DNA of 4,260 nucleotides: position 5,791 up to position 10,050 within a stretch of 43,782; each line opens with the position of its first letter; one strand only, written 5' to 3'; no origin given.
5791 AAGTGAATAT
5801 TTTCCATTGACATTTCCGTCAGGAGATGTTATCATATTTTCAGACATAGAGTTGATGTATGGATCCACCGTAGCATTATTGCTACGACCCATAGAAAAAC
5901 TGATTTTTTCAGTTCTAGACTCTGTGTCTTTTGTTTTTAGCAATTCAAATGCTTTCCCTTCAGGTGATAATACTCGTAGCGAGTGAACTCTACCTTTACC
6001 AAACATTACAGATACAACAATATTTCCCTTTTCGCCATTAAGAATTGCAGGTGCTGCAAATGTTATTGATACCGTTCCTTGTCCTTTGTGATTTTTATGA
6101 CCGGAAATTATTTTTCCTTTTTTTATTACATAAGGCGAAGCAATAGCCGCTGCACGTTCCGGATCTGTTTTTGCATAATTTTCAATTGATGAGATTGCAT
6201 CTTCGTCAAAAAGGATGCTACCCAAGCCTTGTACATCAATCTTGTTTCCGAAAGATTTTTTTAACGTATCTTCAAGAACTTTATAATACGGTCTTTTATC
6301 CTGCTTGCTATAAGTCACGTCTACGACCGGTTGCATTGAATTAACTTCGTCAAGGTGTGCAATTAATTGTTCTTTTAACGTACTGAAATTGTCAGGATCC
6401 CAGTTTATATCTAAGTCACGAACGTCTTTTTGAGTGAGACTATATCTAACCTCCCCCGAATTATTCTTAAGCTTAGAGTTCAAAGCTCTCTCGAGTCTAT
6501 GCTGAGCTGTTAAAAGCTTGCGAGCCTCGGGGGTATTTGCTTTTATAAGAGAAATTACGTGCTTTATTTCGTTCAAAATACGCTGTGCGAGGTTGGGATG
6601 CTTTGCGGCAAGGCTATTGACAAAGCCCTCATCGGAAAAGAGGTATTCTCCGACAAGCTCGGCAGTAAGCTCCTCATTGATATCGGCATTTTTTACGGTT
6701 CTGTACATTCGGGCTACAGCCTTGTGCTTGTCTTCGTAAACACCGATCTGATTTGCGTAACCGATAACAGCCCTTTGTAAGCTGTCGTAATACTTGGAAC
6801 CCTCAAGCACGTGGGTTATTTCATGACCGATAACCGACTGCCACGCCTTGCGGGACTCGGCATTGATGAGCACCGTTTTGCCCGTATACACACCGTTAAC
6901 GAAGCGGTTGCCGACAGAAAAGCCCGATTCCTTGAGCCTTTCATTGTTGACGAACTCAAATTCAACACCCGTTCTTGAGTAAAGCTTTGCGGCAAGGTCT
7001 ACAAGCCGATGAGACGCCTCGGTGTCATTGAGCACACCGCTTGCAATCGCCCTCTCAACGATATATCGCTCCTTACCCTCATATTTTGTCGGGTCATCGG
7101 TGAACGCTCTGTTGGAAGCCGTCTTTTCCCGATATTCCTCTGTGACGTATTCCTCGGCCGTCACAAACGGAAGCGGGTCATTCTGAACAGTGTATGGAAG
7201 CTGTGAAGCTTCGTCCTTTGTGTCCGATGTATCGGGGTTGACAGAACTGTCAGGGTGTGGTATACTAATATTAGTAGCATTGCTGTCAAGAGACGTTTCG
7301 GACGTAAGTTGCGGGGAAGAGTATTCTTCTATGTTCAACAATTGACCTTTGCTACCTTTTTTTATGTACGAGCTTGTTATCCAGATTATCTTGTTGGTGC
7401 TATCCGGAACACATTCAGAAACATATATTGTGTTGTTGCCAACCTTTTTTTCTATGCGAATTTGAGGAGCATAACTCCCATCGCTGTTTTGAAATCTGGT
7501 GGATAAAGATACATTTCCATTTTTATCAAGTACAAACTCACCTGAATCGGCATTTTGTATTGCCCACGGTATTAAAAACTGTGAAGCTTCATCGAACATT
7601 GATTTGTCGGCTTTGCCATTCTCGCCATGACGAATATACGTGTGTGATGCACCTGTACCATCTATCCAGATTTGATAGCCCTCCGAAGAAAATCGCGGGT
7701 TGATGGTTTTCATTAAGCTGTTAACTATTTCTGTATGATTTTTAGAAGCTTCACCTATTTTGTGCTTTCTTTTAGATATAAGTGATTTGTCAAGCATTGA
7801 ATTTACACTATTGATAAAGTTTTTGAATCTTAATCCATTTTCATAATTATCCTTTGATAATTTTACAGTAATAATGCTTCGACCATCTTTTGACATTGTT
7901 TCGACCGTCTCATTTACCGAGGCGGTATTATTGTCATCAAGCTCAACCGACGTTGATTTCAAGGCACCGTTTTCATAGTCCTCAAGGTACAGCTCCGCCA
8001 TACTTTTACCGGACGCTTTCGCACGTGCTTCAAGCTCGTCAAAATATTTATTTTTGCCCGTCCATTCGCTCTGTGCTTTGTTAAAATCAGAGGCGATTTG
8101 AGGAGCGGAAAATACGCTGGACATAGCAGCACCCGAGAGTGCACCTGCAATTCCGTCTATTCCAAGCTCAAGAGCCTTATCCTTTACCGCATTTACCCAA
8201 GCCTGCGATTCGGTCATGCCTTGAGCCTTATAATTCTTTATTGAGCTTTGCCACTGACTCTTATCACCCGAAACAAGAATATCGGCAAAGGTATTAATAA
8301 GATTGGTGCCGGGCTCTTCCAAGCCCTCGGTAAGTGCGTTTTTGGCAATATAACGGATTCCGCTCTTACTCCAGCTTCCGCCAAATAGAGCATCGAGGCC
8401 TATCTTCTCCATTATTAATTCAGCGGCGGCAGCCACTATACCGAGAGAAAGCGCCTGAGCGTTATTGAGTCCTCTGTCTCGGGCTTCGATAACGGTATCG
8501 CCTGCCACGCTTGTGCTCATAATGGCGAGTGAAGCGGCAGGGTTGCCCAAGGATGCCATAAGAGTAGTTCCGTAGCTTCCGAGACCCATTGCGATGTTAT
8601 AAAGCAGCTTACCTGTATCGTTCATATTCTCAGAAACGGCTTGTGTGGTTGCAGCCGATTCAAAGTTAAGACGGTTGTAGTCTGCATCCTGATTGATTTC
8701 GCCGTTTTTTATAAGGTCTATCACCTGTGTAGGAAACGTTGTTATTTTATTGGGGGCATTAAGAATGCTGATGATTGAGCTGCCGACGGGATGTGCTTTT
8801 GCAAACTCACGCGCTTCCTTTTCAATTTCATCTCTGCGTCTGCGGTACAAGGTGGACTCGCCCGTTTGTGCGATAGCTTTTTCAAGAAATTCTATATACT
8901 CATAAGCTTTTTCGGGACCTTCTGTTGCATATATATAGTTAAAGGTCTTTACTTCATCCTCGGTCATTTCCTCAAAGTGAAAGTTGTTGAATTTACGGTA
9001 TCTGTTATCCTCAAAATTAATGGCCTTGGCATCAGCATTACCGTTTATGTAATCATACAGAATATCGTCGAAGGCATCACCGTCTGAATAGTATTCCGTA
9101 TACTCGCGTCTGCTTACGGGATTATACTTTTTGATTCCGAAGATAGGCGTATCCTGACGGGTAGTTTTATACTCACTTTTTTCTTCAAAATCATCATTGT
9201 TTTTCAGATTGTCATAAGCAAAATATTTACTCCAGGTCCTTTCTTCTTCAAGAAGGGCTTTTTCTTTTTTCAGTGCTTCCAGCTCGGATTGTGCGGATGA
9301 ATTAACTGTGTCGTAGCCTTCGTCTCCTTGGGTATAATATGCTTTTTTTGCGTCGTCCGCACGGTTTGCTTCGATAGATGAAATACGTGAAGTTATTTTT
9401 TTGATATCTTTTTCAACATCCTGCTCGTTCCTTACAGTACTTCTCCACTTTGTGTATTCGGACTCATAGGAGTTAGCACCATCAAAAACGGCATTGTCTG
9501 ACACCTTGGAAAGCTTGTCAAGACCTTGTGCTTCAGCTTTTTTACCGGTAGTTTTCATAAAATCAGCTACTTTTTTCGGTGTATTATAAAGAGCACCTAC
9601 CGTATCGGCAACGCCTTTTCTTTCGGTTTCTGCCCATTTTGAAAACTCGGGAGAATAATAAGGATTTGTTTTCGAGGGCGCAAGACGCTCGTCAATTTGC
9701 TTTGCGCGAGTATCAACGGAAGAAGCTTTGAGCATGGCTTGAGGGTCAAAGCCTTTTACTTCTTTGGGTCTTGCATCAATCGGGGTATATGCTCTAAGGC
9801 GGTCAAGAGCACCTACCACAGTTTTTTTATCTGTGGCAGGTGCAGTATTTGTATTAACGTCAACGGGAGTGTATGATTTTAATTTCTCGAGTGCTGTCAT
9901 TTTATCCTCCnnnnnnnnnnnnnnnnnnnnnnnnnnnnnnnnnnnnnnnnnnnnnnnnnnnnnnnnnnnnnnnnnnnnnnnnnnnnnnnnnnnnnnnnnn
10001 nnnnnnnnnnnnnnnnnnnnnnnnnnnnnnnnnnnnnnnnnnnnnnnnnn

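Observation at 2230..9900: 2556-aa multi-domain 'polyvalent' protein at the end of the late operon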

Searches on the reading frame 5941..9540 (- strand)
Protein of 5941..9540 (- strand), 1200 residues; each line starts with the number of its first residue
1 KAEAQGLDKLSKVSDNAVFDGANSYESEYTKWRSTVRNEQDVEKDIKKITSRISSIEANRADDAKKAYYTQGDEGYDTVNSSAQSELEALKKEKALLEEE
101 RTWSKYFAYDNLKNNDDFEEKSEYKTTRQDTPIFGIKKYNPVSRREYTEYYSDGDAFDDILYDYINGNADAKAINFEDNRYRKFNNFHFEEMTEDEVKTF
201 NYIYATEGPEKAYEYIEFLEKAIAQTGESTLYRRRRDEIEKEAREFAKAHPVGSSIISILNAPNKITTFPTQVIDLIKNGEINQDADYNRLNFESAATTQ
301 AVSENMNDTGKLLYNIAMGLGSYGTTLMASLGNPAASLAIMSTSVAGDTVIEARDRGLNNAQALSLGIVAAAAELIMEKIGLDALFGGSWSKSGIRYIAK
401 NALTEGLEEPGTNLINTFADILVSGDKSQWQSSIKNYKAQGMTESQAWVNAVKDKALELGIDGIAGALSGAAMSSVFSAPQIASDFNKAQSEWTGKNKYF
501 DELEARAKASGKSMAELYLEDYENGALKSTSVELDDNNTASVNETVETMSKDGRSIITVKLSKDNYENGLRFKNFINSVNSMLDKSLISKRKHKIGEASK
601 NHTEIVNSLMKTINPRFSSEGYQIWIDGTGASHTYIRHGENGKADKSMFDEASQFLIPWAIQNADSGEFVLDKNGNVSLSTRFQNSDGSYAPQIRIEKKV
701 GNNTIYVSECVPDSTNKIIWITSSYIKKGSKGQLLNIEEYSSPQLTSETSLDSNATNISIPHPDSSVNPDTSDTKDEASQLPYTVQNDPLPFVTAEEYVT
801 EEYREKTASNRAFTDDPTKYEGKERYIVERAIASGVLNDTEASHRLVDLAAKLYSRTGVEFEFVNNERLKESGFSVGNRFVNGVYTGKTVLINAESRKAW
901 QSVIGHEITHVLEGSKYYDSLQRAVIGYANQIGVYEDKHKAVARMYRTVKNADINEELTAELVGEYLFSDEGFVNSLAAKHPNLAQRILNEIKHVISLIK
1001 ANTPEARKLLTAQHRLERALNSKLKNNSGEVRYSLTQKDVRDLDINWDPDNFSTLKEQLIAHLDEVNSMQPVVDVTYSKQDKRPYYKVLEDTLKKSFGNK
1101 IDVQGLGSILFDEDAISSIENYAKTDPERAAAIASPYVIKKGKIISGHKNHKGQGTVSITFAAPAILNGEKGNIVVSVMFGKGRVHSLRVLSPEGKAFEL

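Call 69: predict_structure(alignment_id=A5)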
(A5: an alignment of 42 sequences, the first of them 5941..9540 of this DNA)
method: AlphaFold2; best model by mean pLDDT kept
length: 1200 residues; sequences in the alignment: 42
mean_pLDDT: 70.9   pTM: 0.42
mean pLDDT of the five models: 70.9, 70.6, 69.6, 69.2, 67.9
residues with pLDDT >= 90: 334; 70-90: 364; 50-70: 229; < 50: 273
segments of 3 or more residues with pLDDT < 50: 1-3, 134-147, 307-343, 371-414, 420-422, 456-498, 525-542, 730-806, 1026-1035, 1183-1188, 1193-1200
pLDDT, mean of each block of 10 residues (from residue 1): 53 63 76 92 96 93 77 58 88 91 91 96 92 51 49 73 93 79 72 95 97 92 63 85 87 72 65 64 70 79 60 42 38 37 54 58 58 42 35 31 35 47 51 67 66 45 28 25 31 39 79 74 47 35 61 69 91 94 90 97 97 95 97 91 86 94 97 96 90 97 93 96 87 35 34 30 31 29 26 35 47 87 92 84 85 86 79 59 72 78 85 91 96 93 79 88 92 95 96 89 83 93 51 43 61 71 86 79 68 71 78 69 71 84 86 76 86 81 51 39
secondary structure, 60 per line:
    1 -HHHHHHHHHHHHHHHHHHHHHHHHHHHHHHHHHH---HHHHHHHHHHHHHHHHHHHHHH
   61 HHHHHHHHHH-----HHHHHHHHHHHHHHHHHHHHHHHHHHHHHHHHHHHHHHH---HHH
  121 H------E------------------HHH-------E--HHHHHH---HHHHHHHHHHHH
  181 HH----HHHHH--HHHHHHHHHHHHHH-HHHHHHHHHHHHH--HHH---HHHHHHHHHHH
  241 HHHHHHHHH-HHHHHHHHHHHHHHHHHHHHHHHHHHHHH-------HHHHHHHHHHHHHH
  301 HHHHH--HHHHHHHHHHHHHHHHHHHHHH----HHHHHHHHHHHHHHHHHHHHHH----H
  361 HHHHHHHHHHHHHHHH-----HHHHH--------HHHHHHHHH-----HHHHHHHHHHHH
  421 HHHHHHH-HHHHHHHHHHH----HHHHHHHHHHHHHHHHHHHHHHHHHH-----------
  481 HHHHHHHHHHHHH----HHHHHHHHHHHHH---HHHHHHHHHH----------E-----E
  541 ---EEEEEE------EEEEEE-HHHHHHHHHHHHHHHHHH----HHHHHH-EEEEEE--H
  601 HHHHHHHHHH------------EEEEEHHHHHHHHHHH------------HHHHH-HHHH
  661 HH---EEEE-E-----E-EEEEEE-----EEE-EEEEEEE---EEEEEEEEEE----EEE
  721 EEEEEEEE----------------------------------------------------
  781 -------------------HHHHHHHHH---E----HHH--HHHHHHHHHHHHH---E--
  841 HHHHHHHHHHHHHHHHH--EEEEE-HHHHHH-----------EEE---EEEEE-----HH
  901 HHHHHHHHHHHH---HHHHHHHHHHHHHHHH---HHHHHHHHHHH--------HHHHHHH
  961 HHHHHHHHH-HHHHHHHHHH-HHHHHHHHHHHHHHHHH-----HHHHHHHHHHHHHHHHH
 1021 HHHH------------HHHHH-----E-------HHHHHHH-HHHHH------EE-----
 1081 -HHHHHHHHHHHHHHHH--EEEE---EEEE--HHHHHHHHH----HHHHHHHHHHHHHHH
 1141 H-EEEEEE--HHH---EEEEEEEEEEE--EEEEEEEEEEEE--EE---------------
elements in order (helices of 4 or more, strands of 3 or more residues): H2-35 H39-70 H76-114 H118-121 H160-165 H169-182 H187-191 H194-207 H209-221 H230-249 H251-279 H287-305 H308-329 H334-355 H360-376 H382-386 H395-403 H409-427 H429-439 H444-469 H481-493 H498-510 H514-523 E544-549 E556-561 H563-580 H585-590 E592-597 H600-610 E623-627 H628-638 H651-655 H657-662 E666-669 E679-684 E690-692 E694-700 E704-713 E718-728 H800-808 H822-834 H841-857 E860-864 H866-871 E883-885 E889-893 H899-912 H916-931 H935-945 H954-969 H971-980 H982-998 H1004-1024 H1037-1041 H1055-1061 H1063-1067 H1082-1097 E1100-1103 E1107-1110 H1113-1121 H1126-1141 E1143-1148 E1157-1167 E1170-1181

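Call 72: fold_search(model_id=the predicted structure, library=pdb)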
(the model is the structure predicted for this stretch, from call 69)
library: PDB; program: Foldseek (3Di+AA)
matches with E <= 10: 141; with E <= 0.001: 0
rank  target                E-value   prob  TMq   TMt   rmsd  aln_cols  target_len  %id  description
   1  4d0n_B                7.6e-01  0.06  0.05  0.11  20.8       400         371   12  AKAP13 (AKAP-Lbc) RhoGEF domain in complex with RhoA (released 2014-05-21)
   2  4k1u_B                9.5e-01  0.16  0.05  0.29  11.1       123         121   14  Crystal structure of delta5-3-ketosteroid isomerase containing Y16F and Y32F mutations (released 2013-07-31)
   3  8uhw_F                9.9e-01  0.07  0.05  0.13  16.2       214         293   16  The structure of the Clostridium thermocellum AdhE spirosome (released 2024-08-21)
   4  8e12_B                1.4e+00  0.16  0.05  0.22  13.4       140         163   16  Homotrimeric variant of tcTRP9, BGL14 (released 2023-04-12)
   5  8bnt_B                1.4e+00  0.08  0.04  0.15  16.4       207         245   11  The DH domain of ARHGEF2 bound to RhoA (released 2022-12-07)
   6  6m2l_B                1.7e+00  0.04  0.05  0.10  26.1       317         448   12  Crystal structure of Plasmodium falciparum hexose transporter PfHT1 bound with C3361 (released 2020-09-09)
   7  7q2y_D                1.8e+00  0.03  0.08  0.10  38.0      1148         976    9  Cryo-EM structure of clamped S.cerevisiae condensin-DNA complex (form II) (released 2022-03-23)
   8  6ait_D                2.0e+00  0.06  0.06  0.13  23.8       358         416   13  Crystal structure of E. coli BepA (released 2018-12-26)
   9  7g8c_B                2.1e+00  0.06  0.04  0.14  16.7       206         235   13  ARHGEF2 PanDDA analysis group deposition -- ARHGEF2 and RhoA in complex with Z1037511924 (released 2023-07-12)
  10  6sar                  2.1e+00  0.06  0.06  0.16  23.2       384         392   14  E coli BepA/YfgC (released 2020-08-26)
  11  9jfj_A                2.2e+00  0.14  0.06  0.22  17.7       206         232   11  Crystal structure of the cytoplasmic domain of ZraS in ADP-bound form (released 2025-03-26)
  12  2iu1                  2.2e+00  0.06  0.04  0.16  16.7       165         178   12  Crystal structure of eIF5 C-terminal domain (released 2006-06-01)
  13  7g98_B                2.2e+00  0.06  0.05  0.15  20.3       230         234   13  ARHGEF2 PanDDA analysis group deposition -- ARHGEF2 and RhoA in complex with Z4605084898 (released 2023-07-12)
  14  2kr0_MODEL_1_A        2.2e+00  0.05  0.06  0.14  32.9       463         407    9  Solution structure of the proteasome ubiquitin receptor Rpn13 (released 2010-05-26)
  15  5d81                  2.2e+00  0.11  0.05  0.28  11.8       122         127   12  Crystal Structure of Ketosteroid Isomerase from Pseudomonas putida (pKSI); D40N, Y57(Cl-Y) (released 2015-12-02)
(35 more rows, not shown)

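Call 100: search_solved_structures(query=A5, max_evalue=1)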
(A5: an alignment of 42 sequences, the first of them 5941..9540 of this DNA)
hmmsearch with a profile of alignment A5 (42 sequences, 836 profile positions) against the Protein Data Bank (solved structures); distinct sequences matched with E-value up to 1: 3.
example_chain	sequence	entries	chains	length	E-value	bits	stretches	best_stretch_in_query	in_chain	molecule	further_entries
3kdw_A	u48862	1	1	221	0.011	17.4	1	283-377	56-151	Putative sugar binding protein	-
7q4i_A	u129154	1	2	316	0.34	12.5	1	505-542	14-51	Glycoprotein-N-acetylgalactosamine 3-beta-galactosyltransferase 1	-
5apz_A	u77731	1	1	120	0.87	11.2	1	82-149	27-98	GENERAL CONTROL PROTEIN GCN4, NOR1 TCAR0761, GENERAL CONTROL PROTEIN GCN4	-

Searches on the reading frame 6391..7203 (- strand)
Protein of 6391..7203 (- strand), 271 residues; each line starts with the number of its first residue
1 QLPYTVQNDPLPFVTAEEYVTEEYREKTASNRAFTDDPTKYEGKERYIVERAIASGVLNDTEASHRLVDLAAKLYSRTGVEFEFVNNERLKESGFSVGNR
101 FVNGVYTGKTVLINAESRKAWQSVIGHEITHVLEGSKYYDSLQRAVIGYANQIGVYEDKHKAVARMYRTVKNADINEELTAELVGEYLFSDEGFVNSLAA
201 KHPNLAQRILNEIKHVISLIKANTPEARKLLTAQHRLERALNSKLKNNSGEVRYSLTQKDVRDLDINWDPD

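Call 47: search_solved_structures(query=A3, max_evalue=10, show_alignments=2)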
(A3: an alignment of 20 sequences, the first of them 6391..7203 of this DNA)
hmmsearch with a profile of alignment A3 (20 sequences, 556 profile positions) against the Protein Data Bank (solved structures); distinct sequences matched with E-value up to 10: 2.
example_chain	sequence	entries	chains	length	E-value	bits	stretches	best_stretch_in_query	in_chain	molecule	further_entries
7emf_O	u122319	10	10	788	0.025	17.2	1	428-534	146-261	Mediator of RNA polymerase II transcription subunit 15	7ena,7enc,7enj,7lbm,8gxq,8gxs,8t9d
9na8_D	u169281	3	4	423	0.3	13.6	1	397-524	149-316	AUGMIN subunit 4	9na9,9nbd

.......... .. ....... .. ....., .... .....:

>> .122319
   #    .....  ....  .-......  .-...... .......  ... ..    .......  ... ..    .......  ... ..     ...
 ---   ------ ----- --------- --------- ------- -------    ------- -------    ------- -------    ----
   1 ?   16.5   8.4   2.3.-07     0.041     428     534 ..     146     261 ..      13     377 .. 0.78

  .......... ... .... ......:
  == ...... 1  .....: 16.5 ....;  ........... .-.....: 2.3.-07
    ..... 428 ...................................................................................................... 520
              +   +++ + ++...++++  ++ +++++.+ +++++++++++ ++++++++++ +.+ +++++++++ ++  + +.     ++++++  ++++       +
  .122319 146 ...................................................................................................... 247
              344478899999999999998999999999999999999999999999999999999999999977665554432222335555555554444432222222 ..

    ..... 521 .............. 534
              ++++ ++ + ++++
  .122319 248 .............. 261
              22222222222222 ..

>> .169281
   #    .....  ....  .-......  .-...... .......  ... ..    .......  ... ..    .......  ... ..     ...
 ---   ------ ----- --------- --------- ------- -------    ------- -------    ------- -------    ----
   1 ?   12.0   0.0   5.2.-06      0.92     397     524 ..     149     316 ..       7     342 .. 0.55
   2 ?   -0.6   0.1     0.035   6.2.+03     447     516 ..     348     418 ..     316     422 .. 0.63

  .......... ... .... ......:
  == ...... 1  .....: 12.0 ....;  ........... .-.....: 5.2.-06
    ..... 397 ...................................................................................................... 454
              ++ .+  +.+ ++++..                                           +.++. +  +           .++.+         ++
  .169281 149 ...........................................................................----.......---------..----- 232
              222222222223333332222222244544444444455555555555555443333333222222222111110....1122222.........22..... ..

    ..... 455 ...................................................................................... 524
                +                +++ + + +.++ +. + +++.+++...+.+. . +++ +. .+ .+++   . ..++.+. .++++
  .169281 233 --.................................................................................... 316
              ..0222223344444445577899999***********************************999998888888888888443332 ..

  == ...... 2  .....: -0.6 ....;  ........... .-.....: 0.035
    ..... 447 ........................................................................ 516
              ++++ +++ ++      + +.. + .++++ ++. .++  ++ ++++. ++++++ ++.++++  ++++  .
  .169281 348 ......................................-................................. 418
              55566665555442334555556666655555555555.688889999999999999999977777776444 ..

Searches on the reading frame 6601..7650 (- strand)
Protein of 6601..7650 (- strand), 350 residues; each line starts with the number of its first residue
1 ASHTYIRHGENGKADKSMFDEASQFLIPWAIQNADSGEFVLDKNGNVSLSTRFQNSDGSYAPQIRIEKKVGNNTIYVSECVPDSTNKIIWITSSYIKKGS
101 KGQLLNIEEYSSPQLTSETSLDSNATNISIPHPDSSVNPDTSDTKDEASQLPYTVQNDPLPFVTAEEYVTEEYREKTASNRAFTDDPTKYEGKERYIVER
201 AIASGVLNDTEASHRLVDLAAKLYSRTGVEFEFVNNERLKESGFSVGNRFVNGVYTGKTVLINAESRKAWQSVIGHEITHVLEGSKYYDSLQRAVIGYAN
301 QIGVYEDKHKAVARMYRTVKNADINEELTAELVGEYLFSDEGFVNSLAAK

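Call 9: search_protein_families(library=pfam, proteins=[window:6601-7650:-], max_evalue=5)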
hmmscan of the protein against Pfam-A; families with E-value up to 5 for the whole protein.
window:6601-7650:- (350 aa): 2 families
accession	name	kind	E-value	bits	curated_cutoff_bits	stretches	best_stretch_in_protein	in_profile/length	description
PF01435.24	Peptidase_M48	-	0.0098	16.2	20.3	1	244-293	39-88/186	Peptidase family M48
PF01431.27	Peptidase_M13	-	0.057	13.5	24.5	1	272-328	38-96/205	Peptidase family M13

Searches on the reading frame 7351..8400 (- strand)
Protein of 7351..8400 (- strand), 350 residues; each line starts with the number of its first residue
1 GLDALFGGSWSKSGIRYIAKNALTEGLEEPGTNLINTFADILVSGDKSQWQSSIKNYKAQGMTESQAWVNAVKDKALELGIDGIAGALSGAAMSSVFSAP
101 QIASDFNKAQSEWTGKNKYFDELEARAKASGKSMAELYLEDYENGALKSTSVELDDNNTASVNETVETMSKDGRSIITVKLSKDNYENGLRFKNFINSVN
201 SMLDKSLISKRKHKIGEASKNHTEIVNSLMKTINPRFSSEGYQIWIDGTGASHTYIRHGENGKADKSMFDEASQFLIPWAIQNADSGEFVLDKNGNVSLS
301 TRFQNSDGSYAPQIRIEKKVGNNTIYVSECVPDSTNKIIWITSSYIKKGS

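Call 9: search_protein_families(library=pfam, proteins=[window:7351-8400:-], max_evalue=5)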
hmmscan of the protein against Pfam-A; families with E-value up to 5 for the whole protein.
window:7351-8400:- (350 aa): 3 families
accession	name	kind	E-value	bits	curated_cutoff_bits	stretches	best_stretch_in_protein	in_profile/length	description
PF18812.6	PBECR3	-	0.00079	19.8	30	1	231-349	13-110/115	phage-Barnase-EndoU-ColicinE5/D-RelE like nuclease3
PF07133.16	Merozoite_SPAM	-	0.0051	17.3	27.5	1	140-234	61-154/176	Merozoite surface protein (SPAM)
PF19077.6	Big_13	-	0.084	13.8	27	1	282-324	49-91/102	Bacterial Ig-like domain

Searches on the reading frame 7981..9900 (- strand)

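Call 75: search_protein_families(library=ncbifam, proteins=[window:7981-9900:-], max_evalue=0.1)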
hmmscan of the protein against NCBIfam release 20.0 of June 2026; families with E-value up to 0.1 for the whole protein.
window:7981-9900:- (640 aa): 2 families
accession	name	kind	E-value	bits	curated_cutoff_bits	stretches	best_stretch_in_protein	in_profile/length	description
NF001133.1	PRK00142.1-1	equivalog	0.027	14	170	0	111-175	97-159/229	oxygen-dependent tRNA uridine(34) hydroxylase TrhO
NF010464.0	PRK13889.1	subfamily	0.058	11.2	1015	1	99-237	787-921/992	conjugal transfer relaxase TraA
